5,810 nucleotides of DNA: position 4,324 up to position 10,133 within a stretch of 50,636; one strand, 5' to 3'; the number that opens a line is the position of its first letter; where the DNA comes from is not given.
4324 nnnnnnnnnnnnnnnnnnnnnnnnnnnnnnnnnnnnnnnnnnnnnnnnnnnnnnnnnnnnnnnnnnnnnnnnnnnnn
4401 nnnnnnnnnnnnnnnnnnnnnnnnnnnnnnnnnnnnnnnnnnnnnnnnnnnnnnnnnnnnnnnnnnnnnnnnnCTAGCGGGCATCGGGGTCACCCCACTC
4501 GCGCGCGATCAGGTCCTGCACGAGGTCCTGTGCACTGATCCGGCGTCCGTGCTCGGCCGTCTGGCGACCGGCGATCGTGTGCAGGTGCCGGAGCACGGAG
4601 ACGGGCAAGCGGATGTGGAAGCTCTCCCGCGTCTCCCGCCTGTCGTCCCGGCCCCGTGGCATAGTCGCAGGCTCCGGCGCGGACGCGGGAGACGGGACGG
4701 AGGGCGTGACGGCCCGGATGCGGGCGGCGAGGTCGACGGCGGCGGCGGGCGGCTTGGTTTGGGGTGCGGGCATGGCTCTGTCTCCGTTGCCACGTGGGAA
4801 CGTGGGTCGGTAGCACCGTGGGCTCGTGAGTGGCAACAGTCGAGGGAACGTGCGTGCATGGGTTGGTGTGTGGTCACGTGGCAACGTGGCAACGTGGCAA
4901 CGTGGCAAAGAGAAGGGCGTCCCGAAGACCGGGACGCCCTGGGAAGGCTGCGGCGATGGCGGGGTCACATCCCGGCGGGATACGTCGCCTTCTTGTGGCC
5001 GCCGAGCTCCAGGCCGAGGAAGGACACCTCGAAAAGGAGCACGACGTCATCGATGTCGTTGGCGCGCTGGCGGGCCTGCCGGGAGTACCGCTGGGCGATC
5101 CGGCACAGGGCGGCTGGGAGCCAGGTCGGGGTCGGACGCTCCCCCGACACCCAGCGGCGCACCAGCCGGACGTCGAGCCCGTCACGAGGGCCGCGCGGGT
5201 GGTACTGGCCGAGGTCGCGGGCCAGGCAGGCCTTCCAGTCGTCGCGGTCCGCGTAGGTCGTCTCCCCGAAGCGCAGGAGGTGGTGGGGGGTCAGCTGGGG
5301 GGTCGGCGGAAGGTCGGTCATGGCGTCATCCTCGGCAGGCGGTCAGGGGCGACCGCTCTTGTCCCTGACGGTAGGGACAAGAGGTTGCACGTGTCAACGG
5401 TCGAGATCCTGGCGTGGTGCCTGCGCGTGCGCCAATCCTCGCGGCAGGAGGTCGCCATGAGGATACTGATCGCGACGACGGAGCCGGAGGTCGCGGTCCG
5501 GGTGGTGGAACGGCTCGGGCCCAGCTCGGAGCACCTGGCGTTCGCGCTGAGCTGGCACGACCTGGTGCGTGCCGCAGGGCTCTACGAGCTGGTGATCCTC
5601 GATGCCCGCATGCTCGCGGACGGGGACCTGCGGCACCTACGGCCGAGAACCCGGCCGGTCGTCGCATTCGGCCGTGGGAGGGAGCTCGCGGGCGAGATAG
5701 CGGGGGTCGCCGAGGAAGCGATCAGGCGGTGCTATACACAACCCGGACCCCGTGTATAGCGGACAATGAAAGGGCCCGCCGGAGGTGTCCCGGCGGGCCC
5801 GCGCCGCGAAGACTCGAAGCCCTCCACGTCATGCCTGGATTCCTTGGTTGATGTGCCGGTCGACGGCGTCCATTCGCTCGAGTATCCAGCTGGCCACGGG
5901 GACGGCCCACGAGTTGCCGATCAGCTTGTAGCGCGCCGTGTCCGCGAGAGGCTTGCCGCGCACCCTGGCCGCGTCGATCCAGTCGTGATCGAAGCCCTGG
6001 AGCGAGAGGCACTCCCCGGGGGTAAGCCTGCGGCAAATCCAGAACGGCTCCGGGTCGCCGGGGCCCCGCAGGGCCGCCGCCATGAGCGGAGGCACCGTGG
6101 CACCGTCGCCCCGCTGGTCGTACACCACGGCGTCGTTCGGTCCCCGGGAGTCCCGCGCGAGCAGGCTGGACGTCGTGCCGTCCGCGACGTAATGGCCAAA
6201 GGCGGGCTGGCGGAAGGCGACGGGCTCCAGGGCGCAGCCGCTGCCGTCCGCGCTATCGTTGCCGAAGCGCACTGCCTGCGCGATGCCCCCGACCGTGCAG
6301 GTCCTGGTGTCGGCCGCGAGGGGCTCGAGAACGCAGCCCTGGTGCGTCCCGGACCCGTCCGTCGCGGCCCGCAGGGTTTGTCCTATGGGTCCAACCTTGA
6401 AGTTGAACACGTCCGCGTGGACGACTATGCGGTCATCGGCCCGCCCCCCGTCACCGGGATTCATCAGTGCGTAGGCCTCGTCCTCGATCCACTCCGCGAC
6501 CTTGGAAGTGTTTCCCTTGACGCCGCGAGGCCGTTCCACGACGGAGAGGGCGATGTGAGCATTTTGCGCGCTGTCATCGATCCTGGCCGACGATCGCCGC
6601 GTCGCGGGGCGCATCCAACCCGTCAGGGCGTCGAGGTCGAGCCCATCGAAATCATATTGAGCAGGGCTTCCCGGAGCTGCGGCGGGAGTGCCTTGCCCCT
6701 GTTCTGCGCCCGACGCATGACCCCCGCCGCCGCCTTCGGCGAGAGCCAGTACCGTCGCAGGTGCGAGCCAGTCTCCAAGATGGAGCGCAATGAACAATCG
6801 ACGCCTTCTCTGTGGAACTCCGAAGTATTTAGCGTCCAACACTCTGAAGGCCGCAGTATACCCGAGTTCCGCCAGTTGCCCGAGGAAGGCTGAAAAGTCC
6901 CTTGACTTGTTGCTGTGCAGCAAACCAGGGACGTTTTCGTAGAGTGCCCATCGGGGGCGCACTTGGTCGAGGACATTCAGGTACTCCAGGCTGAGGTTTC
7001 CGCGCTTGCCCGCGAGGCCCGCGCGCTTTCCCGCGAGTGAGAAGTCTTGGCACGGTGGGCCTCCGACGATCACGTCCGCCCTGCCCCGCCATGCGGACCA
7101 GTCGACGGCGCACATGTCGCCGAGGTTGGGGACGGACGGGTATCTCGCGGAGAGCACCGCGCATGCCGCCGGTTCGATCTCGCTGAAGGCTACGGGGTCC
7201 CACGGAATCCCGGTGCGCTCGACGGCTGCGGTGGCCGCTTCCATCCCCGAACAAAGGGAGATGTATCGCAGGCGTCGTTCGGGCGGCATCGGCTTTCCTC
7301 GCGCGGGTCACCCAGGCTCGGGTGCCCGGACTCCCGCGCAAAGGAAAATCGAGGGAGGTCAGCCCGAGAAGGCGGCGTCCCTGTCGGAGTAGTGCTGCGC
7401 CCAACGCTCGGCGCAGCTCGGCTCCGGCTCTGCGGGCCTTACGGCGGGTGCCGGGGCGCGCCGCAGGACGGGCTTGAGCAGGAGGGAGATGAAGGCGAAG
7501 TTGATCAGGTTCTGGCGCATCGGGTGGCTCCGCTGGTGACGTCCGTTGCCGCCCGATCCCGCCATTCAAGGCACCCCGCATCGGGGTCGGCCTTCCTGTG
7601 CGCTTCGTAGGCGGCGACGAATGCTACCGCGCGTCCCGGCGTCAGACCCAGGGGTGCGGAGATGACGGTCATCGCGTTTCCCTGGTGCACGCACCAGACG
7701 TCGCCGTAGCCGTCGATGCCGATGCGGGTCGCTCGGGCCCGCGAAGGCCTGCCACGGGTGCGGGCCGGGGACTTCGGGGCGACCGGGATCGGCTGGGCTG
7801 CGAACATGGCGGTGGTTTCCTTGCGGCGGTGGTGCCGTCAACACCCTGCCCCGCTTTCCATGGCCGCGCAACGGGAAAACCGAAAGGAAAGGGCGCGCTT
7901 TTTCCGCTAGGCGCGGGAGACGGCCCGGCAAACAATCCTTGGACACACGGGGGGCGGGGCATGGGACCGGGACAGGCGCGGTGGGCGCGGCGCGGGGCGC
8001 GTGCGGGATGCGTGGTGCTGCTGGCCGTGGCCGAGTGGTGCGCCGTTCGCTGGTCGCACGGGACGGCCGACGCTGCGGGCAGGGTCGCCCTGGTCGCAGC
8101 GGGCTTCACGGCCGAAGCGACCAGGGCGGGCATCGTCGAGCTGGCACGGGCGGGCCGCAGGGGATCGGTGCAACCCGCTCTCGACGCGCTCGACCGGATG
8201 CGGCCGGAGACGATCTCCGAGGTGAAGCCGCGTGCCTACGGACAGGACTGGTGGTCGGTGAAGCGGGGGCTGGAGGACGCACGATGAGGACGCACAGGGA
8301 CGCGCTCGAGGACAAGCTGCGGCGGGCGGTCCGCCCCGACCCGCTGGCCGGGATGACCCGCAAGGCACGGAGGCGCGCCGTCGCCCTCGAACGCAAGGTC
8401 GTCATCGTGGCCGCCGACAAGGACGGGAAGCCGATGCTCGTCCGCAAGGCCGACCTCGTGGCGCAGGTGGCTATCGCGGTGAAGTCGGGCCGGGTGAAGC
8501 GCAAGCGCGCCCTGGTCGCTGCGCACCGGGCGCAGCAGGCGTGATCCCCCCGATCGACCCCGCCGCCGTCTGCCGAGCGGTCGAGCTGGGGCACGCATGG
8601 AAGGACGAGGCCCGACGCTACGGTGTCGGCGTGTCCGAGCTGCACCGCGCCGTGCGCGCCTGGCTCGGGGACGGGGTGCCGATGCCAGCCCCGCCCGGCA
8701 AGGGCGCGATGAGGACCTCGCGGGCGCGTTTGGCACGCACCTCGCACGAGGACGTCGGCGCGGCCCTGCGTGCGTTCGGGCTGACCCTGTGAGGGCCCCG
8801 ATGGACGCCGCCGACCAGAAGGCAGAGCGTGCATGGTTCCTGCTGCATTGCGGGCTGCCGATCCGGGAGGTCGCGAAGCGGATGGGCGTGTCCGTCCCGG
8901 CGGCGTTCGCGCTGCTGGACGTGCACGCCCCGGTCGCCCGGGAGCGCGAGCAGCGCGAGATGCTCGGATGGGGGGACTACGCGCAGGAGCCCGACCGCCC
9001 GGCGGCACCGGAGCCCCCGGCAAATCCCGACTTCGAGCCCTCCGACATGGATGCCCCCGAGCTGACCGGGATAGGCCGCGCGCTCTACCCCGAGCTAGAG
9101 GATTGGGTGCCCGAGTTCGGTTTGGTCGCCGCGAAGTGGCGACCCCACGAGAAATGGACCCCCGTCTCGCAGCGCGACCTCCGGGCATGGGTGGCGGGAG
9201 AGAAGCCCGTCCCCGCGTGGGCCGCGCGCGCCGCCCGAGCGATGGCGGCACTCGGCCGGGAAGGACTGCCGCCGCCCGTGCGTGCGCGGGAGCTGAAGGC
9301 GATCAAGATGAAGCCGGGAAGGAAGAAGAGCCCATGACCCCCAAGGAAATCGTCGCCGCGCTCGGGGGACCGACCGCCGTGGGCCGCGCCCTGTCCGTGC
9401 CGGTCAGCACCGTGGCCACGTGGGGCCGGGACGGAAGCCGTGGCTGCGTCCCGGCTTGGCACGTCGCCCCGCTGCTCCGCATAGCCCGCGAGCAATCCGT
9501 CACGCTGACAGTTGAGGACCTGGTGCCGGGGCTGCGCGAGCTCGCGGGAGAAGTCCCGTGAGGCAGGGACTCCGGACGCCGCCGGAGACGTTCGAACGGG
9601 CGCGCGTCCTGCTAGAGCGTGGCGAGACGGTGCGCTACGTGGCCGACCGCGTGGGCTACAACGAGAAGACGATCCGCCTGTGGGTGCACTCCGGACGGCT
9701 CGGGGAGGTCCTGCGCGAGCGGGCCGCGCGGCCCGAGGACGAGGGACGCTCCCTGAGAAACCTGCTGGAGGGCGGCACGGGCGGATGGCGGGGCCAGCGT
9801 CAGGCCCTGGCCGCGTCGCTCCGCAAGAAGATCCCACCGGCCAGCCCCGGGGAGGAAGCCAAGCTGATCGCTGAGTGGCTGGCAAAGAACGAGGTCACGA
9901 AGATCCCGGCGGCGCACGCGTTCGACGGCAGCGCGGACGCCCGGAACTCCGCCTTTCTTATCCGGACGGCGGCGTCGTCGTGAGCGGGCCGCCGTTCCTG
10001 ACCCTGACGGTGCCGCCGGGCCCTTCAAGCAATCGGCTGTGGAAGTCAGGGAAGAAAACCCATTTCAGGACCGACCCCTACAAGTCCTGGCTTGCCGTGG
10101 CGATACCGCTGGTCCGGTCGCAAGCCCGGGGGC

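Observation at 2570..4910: Plasmid-like maintenance module with three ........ iteron arrays: phage-plasmid lifestyle?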

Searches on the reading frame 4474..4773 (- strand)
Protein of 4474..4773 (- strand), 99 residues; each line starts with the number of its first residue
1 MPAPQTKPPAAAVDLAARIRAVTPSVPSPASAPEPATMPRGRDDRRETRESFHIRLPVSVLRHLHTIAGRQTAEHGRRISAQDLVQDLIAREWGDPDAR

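Call 6: search_protein_families(library=pfam, max_evalue=0.1, proteins=[window:4474-4773:-])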
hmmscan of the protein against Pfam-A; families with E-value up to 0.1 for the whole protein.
window:4474-4773:- (99 aa): 1 family
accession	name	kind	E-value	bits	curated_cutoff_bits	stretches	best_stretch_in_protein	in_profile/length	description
PF15318.11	Bclt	-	0.013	15.8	25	1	10-82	81-152/195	Putative Bcl-2 like protein of testis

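Call 13: search_protein_families(library=phrogs, max_evalue=0.01, proteins=[window:4474-4773:-])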
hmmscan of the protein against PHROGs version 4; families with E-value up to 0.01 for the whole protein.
window:4474-4773:- (99 aa): 0 families

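Call 15: search_solved_structures(query=window:4474-4773:-, max_evalue=10, show_alignments=2)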
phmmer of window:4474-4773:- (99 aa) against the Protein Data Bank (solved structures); distinct sequences matched with E-value up to 10: 0.

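Call 29: find_homologous_proteins(query=window:4474-4773:-, max_evalue=0.01)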
Query window:4474-4773:- (99 aa): 2 proteins with E <= 0.01 among 14 candidates.
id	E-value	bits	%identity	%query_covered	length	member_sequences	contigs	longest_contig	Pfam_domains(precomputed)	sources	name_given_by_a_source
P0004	1.2e-32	130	100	63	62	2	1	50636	-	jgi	jgi:hypothetical protein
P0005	7.0e-12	63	48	87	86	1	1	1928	-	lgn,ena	-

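Call 35: search_protein_families(library=ncbifam, max_evalue=0.01, proteins=[window:4474-4773:-])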
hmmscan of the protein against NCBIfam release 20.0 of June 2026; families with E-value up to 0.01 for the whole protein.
window:4474-4773:- (99 aa): 0 families

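Call 66: search_solved_structures(query=A4, max_evalue=10, show_alignments=3)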
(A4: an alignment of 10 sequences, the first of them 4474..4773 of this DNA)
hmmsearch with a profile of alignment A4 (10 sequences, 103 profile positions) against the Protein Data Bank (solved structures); distinct sequences matched with E-value up to 10: 7.
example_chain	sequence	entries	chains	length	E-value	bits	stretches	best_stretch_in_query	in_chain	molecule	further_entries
4v6x_Cu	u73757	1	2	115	0.58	13.9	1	13-54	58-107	60S acidic ribosomal protein P2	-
4beh_B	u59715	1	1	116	0.59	13.9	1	13-54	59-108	60S ACIDIC RIBOSOMAL PROTEIN P2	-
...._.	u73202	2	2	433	1.8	12.3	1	10-71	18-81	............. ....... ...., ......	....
6gaw_Bw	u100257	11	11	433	1.8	12.3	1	10-71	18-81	mL65 | mL65, MRPS30 | 39S ribosomal protein S30, mitochondrial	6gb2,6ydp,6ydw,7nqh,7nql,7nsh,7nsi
8rdu_R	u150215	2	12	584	2.8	11.7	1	72-98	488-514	TnsB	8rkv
7svw_A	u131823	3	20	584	2.8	11.7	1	72-98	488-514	TnsB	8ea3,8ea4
8aa5_AP1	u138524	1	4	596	3.3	11.5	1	72-98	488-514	TnsB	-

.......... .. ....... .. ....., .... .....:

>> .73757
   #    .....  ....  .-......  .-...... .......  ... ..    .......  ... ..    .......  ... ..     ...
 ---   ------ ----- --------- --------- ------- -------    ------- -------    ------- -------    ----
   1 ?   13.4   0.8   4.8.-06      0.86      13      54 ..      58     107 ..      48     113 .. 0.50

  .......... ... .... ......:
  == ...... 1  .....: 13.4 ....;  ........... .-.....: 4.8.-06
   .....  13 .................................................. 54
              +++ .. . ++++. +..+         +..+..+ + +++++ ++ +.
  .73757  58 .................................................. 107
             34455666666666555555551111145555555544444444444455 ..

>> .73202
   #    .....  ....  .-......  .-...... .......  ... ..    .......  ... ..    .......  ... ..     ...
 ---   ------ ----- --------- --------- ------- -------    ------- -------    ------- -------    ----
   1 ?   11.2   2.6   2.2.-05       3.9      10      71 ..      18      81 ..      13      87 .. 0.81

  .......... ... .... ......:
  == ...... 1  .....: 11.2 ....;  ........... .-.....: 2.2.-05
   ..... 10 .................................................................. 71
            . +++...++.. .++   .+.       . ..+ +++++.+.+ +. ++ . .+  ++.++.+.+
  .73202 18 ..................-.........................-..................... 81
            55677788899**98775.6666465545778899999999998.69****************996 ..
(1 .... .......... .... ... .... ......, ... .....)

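Call 67: search_protein_families(library=pfam, alignment_id=A4, max_evalue=1)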
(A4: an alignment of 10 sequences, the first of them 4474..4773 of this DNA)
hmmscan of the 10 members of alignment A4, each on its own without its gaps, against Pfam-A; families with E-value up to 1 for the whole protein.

A. member 1, window:4474-4773:- (99 aa): 1 family
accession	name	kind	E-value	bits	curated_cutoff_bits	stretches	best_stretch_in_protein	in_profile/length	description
PF15318.11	Bclt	-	0.013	15.8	25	1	10-82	81-152/195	Putative Bcl-2 like protein of testis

B. families by the number of members that match (of 10 scanned): 4 families
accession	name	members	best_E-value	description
PF15318.11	Bclt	1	0.013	Putative Bcl-2 like protein of testis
PF00707.27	IF3_C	1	0.14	Translation initiation factor IF-3, C-terminal domain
PF08599.15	Nbs1_C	1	0.16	DNA damage repair protein Nbs1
PF19589.4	DUF6095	1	0.26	Family of unknown function (DUF6095)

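Call 79: predict_structure(alignment_id=A5)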
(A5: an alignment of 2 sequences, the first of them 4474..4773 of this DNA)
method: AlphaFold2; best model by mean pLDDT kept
length: 99 residues; sequences in the alignment: 2
mean_pLDDT: 65.9   pTM: 0.36
mean pLDDT of the five models: 65.9, 65.0, 59.3, 57.4, 51.9
residues with pLDDT >= 90: 2; 70-90: 38; 50-70: 43; < 50: 16
segments of 3 or more residues with pLDDT < 50: 97-99
pLDDT, mean of each block of 10 residues (from residue 1): 53 59 52 53 52 79 87 85 81 58
secondary structure, 60 per line:
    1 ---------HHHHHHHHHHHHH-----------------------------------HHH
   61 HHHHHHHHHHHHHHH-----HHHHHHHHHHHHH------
elements in order: H10-22 H58-75 H81-93

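Call 84: fold_search(model_id=the predicted structure, library=pdb)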
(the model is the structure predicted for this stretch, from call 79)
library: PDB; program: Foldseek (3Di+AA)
matches with E <= 10: 20; with E <= 0.001: 0
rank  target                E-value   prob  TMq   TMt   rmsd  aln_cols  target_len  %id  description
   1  6vhy_D                3.5e+00  0.38  0.24  0.05   8.7        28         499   14  NpsA-ThdA, an artificially fused Adenylation-PCP di-domain NRPS from Klebsiella oxytoca (released 2020-06-24)
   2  6raw_5                4.3e+00  0.08  0.19  0.04   8.3        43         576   21  D. melanogaster CMG-DNA, State 1A (released 2019-09-11)
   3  7mki_L                4.6e+00  0.11  0.25  0.06   5.8        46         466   24  Cryo-EM structure of Escherichia coli RNA polymerase bound to lambda PR (-5G to C) promoter DNA (released 2021-09-29)
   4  6vjs_X                5.3e+00  0.10  0.25  0.07   8.2        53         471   23  Escherichia coli RNA polymerase and ureidothiophene-2-carboxylic acid complex (released 2020-10-07)
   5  6vjs_Y                5.3e+00  0.09  0.25  0.06   8.3        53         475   23  Escherichia coli RNA polymerase and ureidothiophene-2-carboxylic acid complex (released 2020-10-07)
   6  9a83_MODEL_1_B        6.1e+00  0.25  0.25  0.34   3.8        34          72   24  Encounter complex in the cross-modular condensation step of the Tomaymycin NRPS system: complex of the substra (released 2024-06-21)
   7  9ynp_F                6.5e+00  0.13  0.26  0.09   4.7        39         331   26  Cryo-EM structure of Escherichia coli transcription initiation complex with GpA and pseudouridimycin (PUM) (released 2026-04-08)
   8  8r3m_F                7.0e+00  0.12  0.25  0.09   4.7        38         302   26  Mycobacterium smegnatis RNA polymerase transcription initiation complex with SigmaA, RbpA, HelD N-terminal, CO and PCh (released 2024-10-02)
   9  6xl9_F                7.0e+00  0.12  0.26  0.07   4.8        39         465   26  Cryo-EM structure of EcmrR-RNAP-promoter initial transcribing complex with 3-nt RNA transcript (EcmrR-RPitc-3nt) (released 2021-04-07)
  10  8dy9_F                7.5e+00  0.12  0.26  0.09   4.8        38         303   26  Streptomyces venezuelae RNAP unconstrained open promoter complex with WhiA and WhiB transcription factors (released 2023-03-01)
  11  9rm1_L                7.5e+00  0.10  0.24  0.15   7.0        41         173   17  13S+Beta1+Beta5 proteasome precursor complex (released 2026-03-18)
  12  9fjp_f                7.5e+00  0.07  0.24  0.09   8.2        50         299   28  Cryo-EM structure of Mycobacterium tuberculosis sigma-B RNA polymerase bound to -10 promoter element ssDNA oligo (released 2025-04-02)
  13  7p5x_AF               8.7e+00  0.11  0.25  0.09   4.7        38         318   26  Mycobacterial RNAP with transcriptional activator PafBC (released 2021-12-22)
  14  7z0w_A                8.7e+00  0.04  0.25  0.12  18.4        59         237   20  E. coli NfsA bound to NADP+ (released 2022-07-20)
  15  6gdk_MODEL_1_A        8.7e+00  0.03  0.18  0.13   8.8        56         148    9  Calcium bound form of human calmodulin mutant F141L (released 2018-10-17)
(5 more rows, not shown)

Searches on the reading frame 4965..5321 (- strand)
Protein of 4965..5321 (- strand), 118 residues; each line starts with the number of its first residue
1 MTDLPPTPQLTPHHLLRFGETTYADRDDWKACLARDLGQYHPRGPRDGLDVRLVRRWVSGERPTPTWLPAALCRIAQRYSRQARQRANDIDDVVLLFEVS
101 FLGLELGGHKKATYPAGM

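Call 6: search_protein_families(library=pfam, max_evalue=0.1, proteins=[window:4965-5321:-])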
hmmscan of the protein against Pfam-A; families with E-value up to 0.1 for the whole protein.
window:4965-5321:- (118 aa): 0 families

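Call 13: search_protein_families(library=phrogs, max_evalue=0.01, proteins=[window:4965-5321:-])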
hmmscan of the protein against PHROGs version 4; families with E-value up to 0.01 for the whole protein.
window:4965-5321:- (118 aa): 1 family
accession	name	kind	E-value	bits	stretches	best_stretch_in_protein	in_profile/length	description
phrog_3626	-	unknown function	2e-06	28.9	1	7-92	7-80/82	-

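Call 35: search_protein_families(library=ncbifam, max_evalue=0.01, proteins=[window:4965-5321:-])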
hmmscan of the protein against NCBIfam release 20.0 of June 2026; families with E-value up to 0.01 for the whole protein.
window:4965-5321:- (118 aa): 0 families

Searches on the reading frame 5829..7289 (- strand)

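Call 6: search_protein_families(library=pfam, max_evalue=0.1, proteins=[window:5829-7289:-])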
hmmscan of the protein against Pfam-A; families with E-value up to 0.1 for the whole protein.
window:5829-7289:- (486 aa): 1 family
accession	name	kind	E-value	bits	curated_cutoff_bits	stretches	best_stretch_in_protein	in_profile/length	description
PF00145.23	DNA_methylase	-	6.9e-50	170.7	22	2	8-170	2-161/324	C-5 cytosine-specific DNA methylase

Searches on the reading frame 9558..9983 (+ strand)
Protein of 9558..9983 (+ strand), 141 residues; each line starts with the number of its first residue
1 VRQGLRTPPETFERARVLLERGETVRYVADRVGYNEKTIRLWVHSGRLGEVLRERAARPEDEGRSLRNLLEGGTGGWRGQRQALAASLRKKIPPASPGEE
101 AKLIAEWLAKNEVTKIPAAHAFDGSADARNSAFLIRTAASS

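Call 12: search_protein_families(library=pfam, max_evalue=0.01, proteins=[window:9558-9983:+])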
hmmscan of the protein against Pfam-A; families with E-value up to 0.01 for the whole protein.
window:9558-9983:+ (141 aa): 1 family
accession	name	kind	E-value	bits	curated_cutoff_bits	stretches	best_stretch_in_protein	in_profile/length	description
PF01527.26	HTH_Tnp_1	-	0.003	18.2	24.1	1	18-70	19-74/75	Transposase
